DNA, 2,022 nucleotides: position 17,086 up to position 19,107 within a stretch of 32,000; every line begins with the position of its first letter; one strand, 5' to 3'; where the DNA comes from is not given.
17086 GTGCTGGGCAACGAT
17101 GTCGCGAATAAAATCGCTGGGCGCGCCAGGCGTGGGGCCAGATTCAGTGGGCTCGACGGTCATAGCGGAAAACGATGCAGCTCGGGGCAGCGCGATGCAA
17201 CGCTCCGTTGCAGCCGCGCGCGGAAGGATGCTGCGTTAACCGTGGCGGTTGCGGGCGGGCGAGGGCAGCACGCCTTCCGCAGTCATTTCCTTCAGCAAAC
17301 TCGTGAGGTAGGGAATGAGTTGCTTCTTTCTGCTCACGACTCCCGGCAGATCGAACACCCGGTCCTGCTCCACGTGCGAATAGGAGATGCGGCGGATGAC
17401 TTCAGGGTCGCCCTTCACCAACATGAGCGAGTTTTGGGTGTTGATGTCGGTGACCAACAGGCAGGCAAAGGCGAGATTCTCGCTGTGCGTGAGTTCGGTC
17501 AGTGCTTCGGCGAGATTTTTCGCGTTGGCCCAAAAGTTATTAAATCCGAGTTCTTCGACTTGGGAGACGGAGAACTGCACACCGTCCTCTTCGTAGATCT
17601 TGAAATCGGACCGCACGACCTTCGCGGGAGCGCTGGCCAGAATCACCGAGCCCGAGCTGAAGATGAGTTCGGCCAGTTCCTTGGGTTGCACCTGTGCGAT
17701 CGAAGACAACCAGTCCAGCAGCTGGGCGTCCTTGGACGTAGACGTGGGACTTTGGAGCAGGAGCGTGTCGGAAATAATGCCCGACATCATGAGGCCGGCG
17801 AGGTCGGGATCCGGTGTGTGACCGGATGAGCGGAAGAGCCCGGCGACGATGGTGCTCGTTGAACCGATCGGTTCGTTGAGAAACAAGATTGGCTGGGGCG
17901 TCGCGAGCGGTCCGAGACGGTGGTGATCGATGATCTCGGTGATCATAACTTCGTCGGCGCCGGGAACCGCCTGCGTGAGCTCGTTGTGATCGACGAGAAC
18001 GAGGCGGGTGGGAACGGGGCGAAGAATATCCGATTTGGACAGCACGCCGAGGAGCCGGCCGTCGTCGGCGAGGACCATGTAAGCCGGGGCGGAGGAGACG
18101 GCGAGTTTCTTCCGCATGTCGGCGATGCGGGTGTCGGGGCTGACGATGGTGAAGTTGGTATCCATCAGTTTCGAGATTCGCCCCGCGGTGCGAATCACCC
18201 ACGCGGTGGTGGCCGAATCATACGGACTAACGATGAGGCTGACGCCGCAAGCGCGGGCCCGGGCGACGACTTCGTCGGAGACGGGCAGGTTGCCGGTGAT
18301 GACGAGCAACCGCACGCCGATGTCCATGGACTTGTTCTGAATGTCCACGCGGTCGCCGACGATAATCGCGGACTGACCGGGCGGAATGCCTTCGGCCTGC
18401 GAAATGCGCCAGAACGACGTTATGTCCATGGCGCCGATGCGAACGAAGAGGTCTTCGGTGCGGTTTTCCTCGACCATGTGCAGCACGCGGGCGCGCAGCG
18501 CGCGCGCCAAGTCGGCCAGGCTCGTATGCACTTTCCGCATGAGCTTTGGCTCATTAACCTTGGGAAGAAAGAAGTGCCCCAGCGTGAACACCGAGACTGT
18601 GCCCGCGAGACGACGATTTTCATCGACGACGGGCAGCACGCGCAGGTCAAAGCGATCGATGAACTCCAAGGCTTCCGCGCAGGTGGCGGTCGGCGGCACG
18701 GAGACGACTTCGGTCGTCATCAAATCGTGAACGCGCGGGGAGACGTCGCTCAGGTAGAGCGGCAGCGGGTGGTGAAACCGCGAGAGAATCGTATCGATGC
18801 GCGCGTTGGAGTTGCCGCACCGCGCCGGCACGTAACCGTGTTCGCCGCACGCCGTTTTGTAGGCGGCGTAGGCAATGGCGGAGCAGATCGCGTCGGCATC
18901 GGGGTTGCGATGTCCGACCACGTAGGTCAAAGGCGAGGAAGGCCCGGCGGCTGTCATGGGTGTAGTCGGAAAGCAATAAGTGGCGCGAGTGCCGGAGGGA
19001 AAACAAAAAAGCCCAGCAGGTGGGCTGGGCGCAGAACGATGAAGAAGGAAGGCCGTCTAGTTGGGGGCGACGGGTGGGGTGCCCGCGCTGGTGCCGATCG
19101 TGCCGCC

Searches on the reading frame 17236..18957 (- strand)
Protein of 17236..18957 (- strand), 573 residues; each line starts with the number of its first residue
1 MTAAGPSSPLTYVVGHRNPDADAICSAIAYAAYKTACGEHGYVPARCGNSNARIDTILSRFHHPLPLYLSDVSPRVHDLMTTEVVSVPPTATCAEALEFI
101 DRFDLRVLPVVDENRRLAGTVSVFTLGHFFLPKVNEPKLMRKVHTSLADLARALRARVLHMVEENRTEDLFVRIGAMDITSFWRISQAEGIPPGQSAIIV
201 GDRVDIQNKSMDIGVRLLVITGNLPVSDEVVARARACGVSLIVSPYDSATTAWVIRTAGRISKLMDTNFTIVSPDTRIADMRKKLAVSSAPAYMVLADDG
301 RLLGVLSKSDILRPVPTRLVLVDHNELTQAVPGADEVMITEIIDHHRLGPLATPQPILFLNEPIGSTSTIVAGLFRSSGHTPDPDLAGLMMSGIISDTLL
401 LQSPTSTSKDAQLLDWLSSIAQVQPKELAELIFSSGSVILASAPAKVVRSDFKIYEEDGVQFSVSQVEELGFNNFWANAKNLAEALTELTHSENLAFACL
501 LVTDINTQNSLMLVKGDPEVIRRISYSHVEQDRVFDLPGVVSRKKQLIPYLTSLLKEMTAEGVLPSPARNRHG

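Call 90: search_protein_families(library=pfam, proteins=[window:17236-18957:-], max_evalue=0.00001)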
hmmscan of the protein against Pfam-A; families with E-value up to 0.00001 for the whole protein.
window:17236-18957:- (573 aa): 4 families
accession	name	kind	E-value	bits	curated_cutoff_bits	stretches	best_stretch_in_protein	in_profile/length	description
PF02833.19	DHHA2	-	2.7e-21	76.7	27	1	432-553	3-125/126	DHHA2 domain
PF01368.27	DHH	-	1e-18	68.3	28.1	1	12-394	3-125/125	DHH family, N-terminal domain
PF00571.33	CBS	-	3.9e-18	65.9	24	2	76-123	1-48/57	CBS domain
PF07085.17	DRTGG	-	3.7e-17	62.5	25.2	1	149-256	1-103/105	DRTGG domain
